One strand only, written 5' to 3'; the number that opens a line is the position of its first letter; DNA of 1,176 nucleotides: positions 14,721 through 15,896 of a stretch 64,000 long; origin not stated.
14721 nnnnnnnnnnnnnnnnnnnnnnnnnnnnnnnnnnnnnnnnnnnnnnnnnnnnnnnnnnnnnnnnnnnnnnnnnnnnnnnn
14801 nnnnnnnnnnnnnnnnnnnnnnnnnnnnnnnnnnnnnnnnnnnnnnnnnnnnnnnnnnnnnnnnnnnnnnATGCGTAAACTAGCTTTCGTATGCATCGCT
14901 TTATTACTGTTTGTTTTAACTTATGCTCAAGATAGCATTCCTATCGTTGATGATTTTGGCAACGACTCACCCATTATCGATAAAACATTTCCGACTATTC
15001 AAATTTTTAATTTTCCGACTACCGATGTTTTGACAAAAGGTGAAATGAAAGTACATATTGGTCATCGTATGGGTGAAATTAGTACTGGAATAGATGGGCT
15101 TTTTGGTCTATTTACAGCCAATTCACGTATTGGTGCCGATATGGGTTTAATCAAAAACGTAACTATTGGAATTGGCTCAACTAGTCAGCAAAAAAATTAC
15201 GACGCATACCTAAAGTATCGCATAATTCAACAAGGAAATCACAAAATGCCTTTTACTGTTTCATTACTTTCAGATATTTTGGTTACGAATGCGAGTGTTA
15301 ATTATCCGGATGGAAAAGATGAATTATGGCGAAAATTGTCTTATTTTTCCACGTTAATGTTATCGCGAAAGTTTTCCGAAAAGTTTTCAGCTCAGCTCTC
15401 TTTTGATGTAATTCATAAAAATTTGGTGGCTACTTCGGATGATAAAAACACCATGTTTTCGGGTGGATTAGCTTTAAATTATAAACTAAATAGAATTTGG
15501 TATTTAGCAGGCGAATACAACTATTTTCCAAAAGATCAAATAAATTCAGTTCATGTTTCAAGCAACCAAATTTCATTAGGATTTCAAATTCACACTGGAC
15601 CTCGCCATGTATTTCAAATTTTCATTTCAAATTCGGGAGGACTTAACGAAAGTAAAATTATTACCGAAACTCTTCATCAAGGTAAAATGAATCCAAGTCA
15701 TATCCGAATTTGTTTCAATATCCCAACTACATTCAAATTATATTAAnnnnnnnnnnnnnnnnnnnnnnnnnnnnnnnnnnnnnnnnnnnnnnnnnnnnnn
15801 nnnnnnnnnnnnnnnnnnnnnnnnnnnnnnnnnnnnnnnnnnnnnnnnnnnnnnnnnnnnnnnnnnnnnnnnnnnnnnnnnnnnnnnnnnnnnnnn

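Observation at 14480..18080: Five-gene candidate envelope-spanning redox module: CXXCH lipoprotein, OM beta-barrel, T9SS-exported DUF2271-like protein, small secreted protein, NapH-like polyferredoxin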

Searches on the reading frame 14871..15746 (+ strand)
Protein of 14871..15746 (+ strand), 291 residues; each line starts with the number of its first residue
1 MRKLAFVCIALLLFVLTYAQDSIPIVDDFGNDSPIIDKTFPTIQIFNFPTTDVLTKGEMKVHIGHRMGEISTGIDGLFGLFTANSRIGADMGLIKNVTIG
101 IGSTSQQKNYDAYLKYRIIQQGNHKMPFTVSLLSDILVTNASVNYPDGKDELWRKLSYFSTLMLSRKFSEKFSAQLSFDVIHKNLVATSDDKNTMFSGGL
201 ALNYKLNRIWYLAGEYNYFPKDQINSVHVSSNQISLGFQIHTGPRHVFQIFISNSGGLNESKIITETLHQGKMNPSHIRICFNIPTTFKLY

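Call 3: search_protein_families(library=pfam, proteins=[window:14871-15746:+], max_evalue=1)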
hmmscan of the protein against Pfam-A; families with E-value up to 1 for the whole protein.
window:14871-15746:+ (291 aa): 4 families
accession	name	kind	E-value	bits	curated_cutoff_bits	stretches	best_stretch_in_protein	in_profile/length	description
PF19089.6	DUF5777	-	1.3e-59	201.8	23.1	1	40-288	1-247/247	Membrane bound beta barrel domain (DUF5777)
PF07642.17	BBP2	-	0.00055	19.7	26.2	1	142-223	187-271/339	Putative beta-barrel porin-2, OmpL-like. bbp2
PF13505.12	OMP_b-brl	-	0.0042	17.7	28.7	1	128-238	101-171/175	Outer membrane protein beta-barrel domain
PF10082.15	BBP2_2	-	0.058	12.7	23.7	1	156-238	292-374/378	Putative beta-barrel porin 2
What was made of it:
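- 14871..15746 (+): g2: a DUF5777 outer-membrane beta-barrel of 291 aa. It has a signal peptide and a C-terminal FKLY. The model shows 12 strands and a helix at residues 70-82. His65 and His246 are invariant. Pfam PF19089 at 1.3e-59 (call 3).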

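Call 4: search_protein_families(library=ncbifam, proteins=[window:14871-15746:+], max_evalue=1)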
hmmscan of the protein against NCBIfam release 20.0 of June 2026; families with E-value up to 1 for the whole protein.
window:14871-15746:+ (291 aa): 0 families

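Call 24: find_homologous_proteins(query=window:14871-15746:+)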
Query window:14871-15746:+ (291 aa): 85 proteins with E <= 0.001 among 672 candidates.
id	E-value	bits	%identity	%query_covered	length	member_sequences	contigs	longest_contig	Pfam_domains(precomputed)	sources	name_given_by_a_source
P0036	1.7e-192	656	100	100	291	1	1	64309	PF19089.7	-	-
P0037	4.1e-152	524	78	100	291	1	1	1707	PF19089.7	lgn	-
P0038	3.8e-150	517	78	100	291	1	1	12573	PF19089.7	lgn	-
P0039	5.1e-150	517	76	100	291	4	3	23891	PF19089.7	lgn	-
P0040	1.4e-144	499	75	100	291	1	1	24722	PF19089.7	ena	-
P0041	1.2e-102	361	55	100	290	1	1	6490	PF19089.7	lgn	-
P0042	4.7e-100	353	55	99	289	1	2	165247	PF19089.7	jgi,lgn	jgi:hypothetical protein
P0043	1.5e-99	351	54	100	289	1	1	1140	PF19089.7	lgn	-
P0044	1.0e-98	348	53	100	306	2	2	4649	PF19089.7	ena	-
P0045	1.6e-98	348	53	100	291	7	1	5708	PF19089.7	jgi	jgi:hypothetical protein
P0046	1.6e-98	348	53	100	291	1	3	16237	PF19089.7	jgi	jgi:hypothetical protein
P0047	5.2e-98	346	52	100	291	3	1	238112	PF19089.7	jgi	-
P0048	1.2e-96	342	51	100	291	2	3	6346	PF19089.7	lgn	-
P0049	4.1e-96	340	50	100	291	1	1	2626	PF19089.7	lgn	-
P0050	8.3e-96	339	50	100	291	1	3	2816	PF19089.7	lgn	-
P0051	9.7e-96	339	50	100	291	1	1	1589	PF19089.7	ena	-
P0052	1.2e-95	338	51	100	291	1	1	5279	PF19089.7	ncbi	-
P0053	1.6e-95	338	53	100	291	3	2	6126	PF19089.7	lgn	-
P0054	1.7e-95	338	51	100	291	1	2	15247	PF19089.7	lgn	-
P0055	3.4e-95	337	51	100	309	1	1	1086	PF19089.7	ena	-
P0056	1.0e-94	335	51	100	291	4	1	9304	PF19089.7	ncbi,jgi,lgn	-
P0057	1.8e-94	335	51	100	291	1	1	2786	PF19089.7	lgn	-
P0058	2.8e-94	334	55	100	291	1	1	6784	PF19089.7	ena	-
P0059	3.0e-92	327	52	97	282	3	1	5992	PF19089.7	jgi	jgi:hypothetical protein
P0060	4.8e-92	327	53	99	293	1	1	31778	PF19089.7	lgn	-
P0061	2.7e-91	324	51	100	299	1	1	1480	PF19089.7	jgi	jgi:hypothetical protein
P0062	1.2e-90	322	51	100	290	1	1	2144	PF19089.7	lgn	-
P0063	1.1e-89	319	53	94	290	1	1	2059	PF19089.7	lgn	-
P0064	1.3e-89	319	53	100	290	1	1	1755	PF19089.7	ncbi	-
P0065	7.1e-89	316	51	99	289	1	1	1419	PF19089.7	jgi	jgi:hypothetical protein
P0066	4.6e-88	314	52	100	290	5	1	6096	PF19089.7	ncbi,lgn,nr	ncbi:MAG: hypothetical protein HPY79_12095 [Bacteroidales bacterium]|nr:hypothetical protein [Bacter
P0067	1.2e-87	312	53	99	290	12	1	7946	PF19089.7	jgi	-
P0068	1.4e-83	299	50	100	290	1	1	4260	PF19089.7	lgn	-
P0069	1.6e-83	299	51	100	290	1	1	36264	PF19089.7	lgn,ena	-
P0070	8.9e-83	296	49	100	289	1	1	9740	PF19089.7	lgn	-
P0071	1.9e-82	295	50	98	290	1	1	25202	PF19089.7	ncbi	-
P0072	4.0e-82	294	51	99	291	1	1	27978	PF19089.7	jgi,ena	-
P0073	1.8e-81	292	48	100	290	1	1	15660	PF19089.7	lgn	-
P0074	2.1e-80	288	48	100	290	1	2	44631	PF19089.7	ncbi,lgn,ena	-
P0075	6.3e-80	287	47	100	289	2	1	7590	PF19089.7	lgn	-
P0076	1.3e-79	286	47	94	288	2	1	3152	PF19089.7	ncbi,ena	-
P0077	5.3e-79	284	46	100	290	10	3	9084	PF19089.7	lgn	-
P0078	1.3e-78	283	48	100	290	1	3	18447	PF19089.7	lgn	-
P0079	2.7e-77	278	47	100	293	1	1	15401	PF19089.7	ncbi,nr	ncbi:MAG: DUF5777 family beta-barrel protein [Bacteroidales bacterium]|nr:DUF5777 family beta-barrel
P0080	6.3e-77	277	47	100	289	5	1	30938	PF19089.7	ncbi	-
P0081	1.2e-74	270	57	76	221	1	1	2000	PF19089.7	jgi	jgi:hypothetical protein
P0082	1.3e-65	240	47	86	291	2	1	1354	PF19089.7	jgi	-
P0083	8.9e-65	237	50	80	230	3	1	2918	PF19089.7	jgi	jgi:hypothetical protein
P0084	1.1e-41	161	34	98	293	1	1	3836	PF19089.7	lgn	-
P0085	2.5e-41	160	36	100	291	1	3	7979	PF19089.7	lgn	-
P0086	3.3e-41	160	35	98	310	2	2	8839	PF19089.7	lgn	-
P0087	6.7e-40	156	35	93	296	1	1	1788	PF19089.7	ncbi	-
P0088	2.5e-39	154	35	99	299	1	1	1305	PF19089.7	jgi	jgi:hypothetical protein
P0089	4.7e-39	153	34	99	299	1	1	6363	PF19089.7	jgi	jgi:hypothetical protein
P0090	5.0e-39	153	34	99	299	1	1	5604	PF19089.7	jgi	jgi:hypothetical protein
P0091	2.6e-36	144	34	99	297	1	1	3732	PF19089.7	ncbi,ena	-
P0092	5.2e-36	143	37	86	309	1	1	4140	PF19089.7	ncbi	-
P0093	1.3e-34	138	35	94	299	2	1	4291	PF19089.7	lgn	-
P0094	5.3e-34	136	32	87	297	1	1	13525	PF19089.7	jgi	jgi:hypothetical protein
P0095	5.3e-33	133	32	94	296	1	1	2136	PF19089.7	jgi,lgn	jgi:hypothetical protein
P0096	8.1e-33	132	34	100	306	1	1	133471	PF19089.7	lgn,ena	-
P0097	1.8e-32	131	31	95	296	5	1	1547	PF19089.7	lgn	-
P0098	1.5e-31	128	32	99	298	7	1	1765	PF19089.7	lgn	-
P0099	5.1e-31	126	32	99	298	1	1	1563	PF19089.7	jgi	-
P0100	9.9e-31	125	33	95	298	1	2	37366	PF19089.7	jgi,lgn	jgi:opacity protein-like surface antigen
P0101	1.0e-30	125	32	98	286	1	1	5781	PF19089.7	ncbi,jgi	-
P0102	1.1e-30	125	32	98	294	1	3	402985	PF19089.7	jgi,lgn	jgi:hypothetical protein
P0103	1.7e-30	125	33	88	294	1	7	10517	PF19089.7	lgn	-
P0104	2.8e-30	124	32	99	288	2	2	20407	PF19089.7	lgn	-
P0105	3.2e-30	124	31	100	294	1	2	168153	PF19089.7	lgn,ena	-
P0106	4.5e-30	123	32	100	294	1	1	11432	PF19089.7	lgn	-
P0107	8.4e-30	122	33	88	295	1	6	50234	PF19089.7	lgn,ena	-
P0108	1.1e-29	122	32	87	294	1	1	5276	PF19089.7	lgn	-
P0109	2.8e-28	117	31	100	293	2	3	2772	PF19089.7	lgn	-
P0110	5.8e-28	116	32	95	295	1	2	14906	PF19089.7,PF13505.13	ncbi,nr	ncbi:MAG: DUF5777 family beta-barrel protein [Bacteroidota bacterium]|nr:DUF5777 family beta-barrel 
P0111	9.9e-28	116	34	71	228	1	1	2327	PF19089.7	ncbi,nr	ncbi:MAG: hypothetical protein JNM68_16675, partial [Dinghuibacter sp.]|nr:hypothetical protein [Din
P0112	1.8e-27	115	28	100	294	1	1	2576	PF19089.7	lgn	-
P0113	3.5e-26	111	31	100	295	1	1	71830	PF19089.7,PF13505.13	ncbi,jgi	ncbi:MAG TPA: DUF5777 family beta-barrel protein [Prolixibacteraceae bacterium]|jgi:hypothetical pro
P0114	3.0e-25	107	30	94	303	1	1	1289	PF19089.7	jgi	jgi:hypothetical protein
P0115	6.8e-25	106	32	84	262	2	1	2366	PF19089.7,PF13505.13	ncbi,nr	ncbi:MAG: DUF5777 family beta-barrel protein, partial [Bacteroidota bacterium]|nr:DUF5777 family bet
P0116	4.8e-24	103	30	93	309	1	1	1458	PF19089.7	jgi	jgi:hypothetical protein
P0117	3.2e-22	98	32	87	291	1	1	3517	PF19089.7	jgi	-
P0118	2.6e-16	78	29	87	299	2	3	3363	PF19089.7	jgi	jgi:hypothetical protein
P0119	3.2e-13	68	28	78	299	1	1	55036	PF19089.7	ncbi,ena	-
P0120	6.4e-11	60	27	87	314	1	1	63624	PF19089.7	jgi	jgi:hypothetical protein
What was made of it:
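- On Cyc2-type fused cytochrome-porin: None of the 85 DUF5777 relatives carries a cytochrome domain (call 24).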

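Call 26: find_encoding_contigs(protein=P0102, flank=8000, max_places=1)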
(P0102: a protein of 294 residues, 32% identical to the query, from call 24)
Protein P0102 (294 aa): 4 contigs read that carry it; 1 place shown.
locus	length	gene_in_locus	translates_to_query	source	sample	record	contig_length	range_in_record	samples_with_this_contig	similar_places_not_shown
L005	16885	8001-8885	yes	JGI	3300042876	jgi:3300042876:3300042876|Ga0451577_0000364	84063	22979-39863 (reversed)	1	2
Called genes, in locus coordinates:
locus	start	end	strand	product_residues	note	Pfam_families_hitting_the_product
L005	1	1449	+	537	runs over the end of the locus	PF00005:ABC_tran, PF02463:SMC_N (faint), PF13304:AAA_21 (faint), PF12848:ABC_tran_Xtn, PF00005:ABC_tran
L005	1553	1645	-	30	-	-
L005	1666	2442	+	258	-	PF00072:Response_reg, PF04397:LytTR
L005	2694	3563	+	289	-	PF08614:ATG16 (weak)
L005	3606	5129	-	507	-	PF02838:Glyco_hydro_20b, PF00728:Glyco_hydro_20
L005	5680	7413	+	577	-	PF13205:Big_5, PF23034:DUF7035 (faint), PF13205:Big_5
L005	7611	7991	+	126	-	-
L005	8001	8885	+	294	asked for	PF19089:DUF5777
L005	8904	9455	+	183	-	PF04264:YceI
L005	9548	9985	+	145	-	PF12869:tRNA_anti-like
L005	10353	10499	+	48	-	-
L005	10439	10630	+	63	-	-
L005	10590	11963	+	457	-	PF00696:AA_kinase, PF13840:ACT_7, PF22468:ACT_9 (weak), PF01842:ACT (faint), PF13840:ACT_7 (weak), PF22468:ACT_9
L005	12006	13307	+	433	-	PF01053:Cys_Met_Meta_PP, PF00155:Aminotran_1_2 (weak), PF01041:DegT_DnrJ_EryC1 (weak)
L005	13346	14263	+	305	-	PF04204:HTS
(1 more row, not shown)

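Call 27: find_encoding_contigs(protein=P0113, flank=8000, max_places=1)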
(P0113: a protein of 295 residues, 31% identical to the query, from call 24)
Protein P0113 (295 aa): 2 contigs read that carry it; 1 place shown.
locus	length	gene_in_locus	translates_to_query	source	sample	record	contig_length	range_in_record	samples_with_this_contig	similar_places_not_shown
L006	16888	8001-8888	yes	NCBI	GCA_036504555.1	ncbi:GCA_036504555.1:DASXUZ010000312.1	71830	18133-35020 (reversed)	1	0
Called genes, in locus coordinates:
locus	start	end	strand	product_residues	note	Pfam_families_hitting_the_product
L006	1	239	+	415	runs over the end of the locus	PF12704:MacB_PCD, PF02687:FtsX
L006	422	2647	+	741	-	PF13328:HD_4, PF01966:HD, PF04607:RelA_SpoT, PF02824:TGS, PF19296:RelA_AH, PF28438:RelA_RIS, PF13291:ACT_4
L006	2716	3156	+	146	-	PF01475:FUR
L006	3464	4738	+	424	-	PF00709:Adenylsucc_synt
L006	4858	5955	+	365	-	PF01168:Ala_racemase_N, PF14031:D-ser_dehydrat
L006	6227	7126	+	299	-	PF19406:PKD_5 (weak)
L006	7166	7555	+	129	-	-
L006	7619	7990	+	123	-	-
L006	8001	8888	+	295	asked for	PF13505:OMP_b-brl (weak), PF19089:DUF5777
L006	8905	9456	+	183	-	PF04264:YceI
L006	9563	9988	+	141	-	PF12869:tRNA_anti-like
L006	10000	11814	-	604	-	PF13249:SQHop_cyclase_N (weak), PF13243:SQHop_cyclase_C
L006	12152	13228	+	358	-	PF00722:Glyco_hydro_16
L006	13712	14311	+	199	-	-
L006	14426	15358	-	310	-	PF00432:Prenyltrans (faint)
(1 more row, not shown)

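Call 73: predict_structure(alignment_id=A4)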
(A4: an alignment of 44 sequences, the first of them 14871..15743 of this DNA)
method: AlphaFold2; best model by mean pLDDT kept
length: 291 residues; sequences in the alignment: 44
mean_pLDDT: 86.9   pTM: 0.79
mean pLDDT of the five models: 86.9, 86.1, 85.1, 85.1, 82.9
residues with pLDDT >= 90: 160; 70-90: 102; 50-70: 17; < 50: 12
segments of 3 or more residues with pLDDT < 50: 22-32
pLDDT, mean of each block of 10 residues (from residue 1): 91 75 44 70 92 94 90 83 90 95 89 96 83 94 73 91 95 97 89 96 95 96 86 94 89 87 75 75 93 89
secondary structure, 60 per line:
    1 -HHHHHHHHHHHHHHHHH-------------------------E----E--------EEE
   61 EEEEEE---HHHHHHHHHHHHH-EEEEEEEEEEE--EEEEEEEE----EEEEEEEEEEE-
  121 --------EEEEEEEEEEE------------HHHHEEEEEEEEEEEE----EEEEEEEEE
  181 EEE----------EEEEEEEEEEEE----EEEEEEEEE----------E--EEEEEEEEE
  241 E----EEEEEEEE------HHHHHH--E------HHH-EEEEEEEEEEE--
elements in order: H2-18 E58-66 H70-82 E84-94 E97-104 E109-119 E129-139 H152-155 E156-167 E172-183 E194-205 E210-218 E232-241 E246-253 H260-265 E279-289
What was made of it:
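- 14871..15746 (+): AF2 model with pLDDT 87 and 12 strands (call 73).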

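Call 76: fold_search(model_id=the predicted structure, library=pdb)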
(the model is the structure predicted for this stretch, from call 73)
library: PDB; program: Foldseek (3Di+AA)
matches with E <= 10: 825; with E <= 0.001: 152
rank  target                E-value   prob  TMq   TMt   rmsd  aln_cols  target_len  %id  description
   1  2wjr                  1.2e-07  1.00  0.50  0.69   5.1       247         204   12  NanC porin structure in rhombohedral crystal form. (released 2009-10-13)
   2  2wjq                  1.3e-07  1.00  0.49  0.66   5.1       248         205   12  NanC porin structure in hexagonal crystal form. (released 2009-10-13)
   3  3kvn_A                6.0e-06  1.00  0.38  0.20   9.3       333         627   10  Crystal structure of the full-length autotransporter EstA from Pseudomonas aeruginosa (released 2010-01-26)
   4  2wvp                  7.8e-06  1.00  0.44  0.48   7.2       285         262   12  Synthetically modified OmpG (released 2010-07-14)
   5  3kvn_X                7.8e-06  1.00  0.39  0.20  10.5       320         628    9  Crystal structure of the full-length autotransporter EstA from Pseudomonas aeruginosa (released 2010-01-26)
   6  2f1c                  8.3e-06  1.00  0.42  0.47   9.0       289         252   10  Crystal structure of the monomeric porin OmpG (released 2006-06-27)
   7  8xua_A                9.8e-06  1.00  0.51  0.68   5.7       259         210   10  Oligogalacturonate-specific porin from Vibrio harveyi (VhGalP) (released 2024-12-25)
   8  2jqy_MODEL_1_A        1.2e-05  1.00  0.39  0.40   8.0       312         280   10  Outer Membrane Protein G (released 2007-10-09)
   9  5o68_K                1.6e-05  1.00  0.50  0.53   7.9       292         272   10  Crystal Structure of the Pseudomonas functional amyloid secretion protein FapF - R157A mutant (released 2017-08-23)
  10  3bs0_A                2.0e-05  1.00  0.30  0.22  19.7       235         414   16  Crystal structure of the P. putida toluene transporter TodX (released 2008-06-10)
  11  2x9k                  2.1e-05  1.00  0.42  0.44   6.7       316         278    9  Structure of a E.coli porin (released 2011-01-26)
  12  3brz                  2.1e-05  1.00  0.29  0.22  19.6       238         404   15  Crystal structure of the Pseudomonas putida toluene transporter TodX (released 2008-06-10)
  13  4rl8_C                2.2e-05  1.00  0.43  0.46   8.4       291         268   12  Crystal structure of the COG4313 outer membrane channel from Pseudomonas putida F1 (released 2015-07-29)
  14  9a32_MODEL_1_A        3.5e-05  1.00  0.42  0.35  14.3       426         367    6  Model of E. coli OmpC by in-cell photo-crosslinking MS and deep learning (released 2023-02-24)
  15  4fqe                  3.6e-05  1.00  0.47  0.75   3.6       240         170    6  KdgM porin (released 2013-06-26)
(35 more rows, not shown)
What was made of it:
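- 14871..15746 (+): Best fold matches are NanC, KdgM, OmpG, FapF and COG4313 channels (call 76).
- On Porin-cytochrome conduit (MtrAB/Pcc type): Its best fold matches are the 12-14-strand channels NanC, KdgM, OmpG and FapF (calls 73, 76).
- The 12-strand barrel resembles small solute channels (NanC, KdgM, OmpG; call 76).
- Tried and rejected: I considered the barrel as an MtrB-like sheath and rejected that on strand count (calls 73, 76).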

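Call 85: find_encoding_contigs(protein=P0120, flank=6000, max_places=1)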
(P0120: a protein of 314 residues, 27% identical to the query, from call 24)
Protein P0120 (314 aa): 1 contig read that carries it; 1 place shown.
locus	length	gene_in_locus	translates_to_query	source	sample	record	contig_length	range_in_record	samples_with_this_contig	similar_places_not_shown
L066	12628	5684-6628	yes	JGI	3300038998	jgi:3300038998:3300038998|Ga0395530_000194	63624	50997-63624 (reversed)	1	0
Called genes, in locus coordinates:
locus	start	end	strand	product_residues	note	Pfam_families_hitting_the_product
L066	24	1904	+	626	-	-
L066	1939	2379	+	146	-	-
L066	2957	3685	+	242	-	PF00027:cNMP_binding, PF13545:HTH_Crp_2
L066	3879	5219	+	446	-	PF02335:Cytochrom_C552 (faint), PF22113:Mtrc-MtrF_II-IV_dom (faint)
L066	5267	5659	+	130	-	-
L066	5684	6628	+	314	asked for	PF19089:DUF5777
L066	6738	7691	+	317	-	PF02085:Cytochrom_CIII (faint), PF09699:Paired_CXXCH_1 (faint), PF14522:Cytochrome_C7 (faint), PF22113:Mtrc-MtrF_II-IV_dom (faint), PF14537:Cytochrom_c3_2 (weak)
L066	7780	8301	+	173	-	PF01292:Ni_hydr_CYTB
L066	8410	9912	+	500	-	PF03264:Cytochrom_NNT, PF14522:Cytochrome_C7 (faint)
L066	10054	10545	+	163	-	PF22113:Mtrc-MtrF_II-IV_dom (faint), PF14522:Cytochrome_C7 (faint), PF14537:Cytochrom_c3_2 (faint), PF09699:Paired_CXXCH_1 (faint), PF13435:Cytochrome_C554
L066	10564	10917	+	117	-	-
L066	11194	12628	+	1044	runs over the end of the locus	PF05140:ResB, PF01578:Cytochrom_C_asm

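Call 86: find_encoding_contigs(protein=P0119, flank=6000, max_places=1)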
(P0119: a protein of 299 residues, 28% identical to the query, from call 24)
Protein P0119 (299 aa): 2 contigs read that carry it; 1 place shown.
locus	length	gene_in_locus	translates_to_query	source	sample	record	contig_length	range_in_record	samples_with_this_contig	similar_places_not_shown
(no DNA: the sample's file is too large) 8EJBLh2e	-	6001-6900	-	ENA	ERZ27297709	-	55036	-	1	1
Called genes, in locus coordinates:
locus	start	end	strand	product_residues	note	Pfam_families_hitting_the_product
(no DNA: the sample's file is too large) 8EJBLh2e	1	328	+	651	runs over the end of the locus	?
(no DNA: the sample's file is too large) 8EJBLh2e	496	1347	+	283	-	PF18962:Por_Secre_tail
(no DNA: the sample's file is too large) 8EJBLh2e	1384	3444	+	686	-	PF01186:Lysyl_oxidase (weak), PF19081:Ig_7, PF18962:Por_Secre_tail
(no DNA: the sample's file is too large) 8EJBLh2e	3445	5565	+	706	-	PF12801:Fer4_5, PF12838:Fer4_7 (faint), PF13187:Fer4_9 (faint), PF07719:TPR_2 (faint), PF13431:TPR_17 (faint), PF13424:TPR_12 (faint), PF00515:TPR_1 (faint), PF13414:TPR_11 (weak), +8 more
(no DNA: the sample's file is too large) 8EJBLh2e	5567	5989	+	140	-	PF00034:Cytochrom_C, PF13442:Cytochrome_CBB3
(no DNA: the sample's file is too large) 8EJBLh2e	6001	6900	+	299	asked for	PF19089:DUF5777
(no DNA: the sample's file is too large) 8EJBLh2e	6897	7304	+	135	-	-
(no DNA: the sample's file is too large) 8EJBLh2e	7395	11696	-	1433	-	PF13385:Laminin_G_3, PF18962:Por_Secre_tail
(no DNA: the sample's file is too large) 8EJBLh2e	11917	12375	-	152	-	PF00011:HSP20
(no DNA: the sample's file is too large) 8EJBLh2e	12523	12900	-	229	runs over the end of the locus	PF00027:cNMP_binding, PF13545:HTH_Crp_2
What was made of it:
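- A further DUF5777 context has a NapH-like/TPR protein, a cytochrome c, DUF5777 and T9SS cargo genes (call 86).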
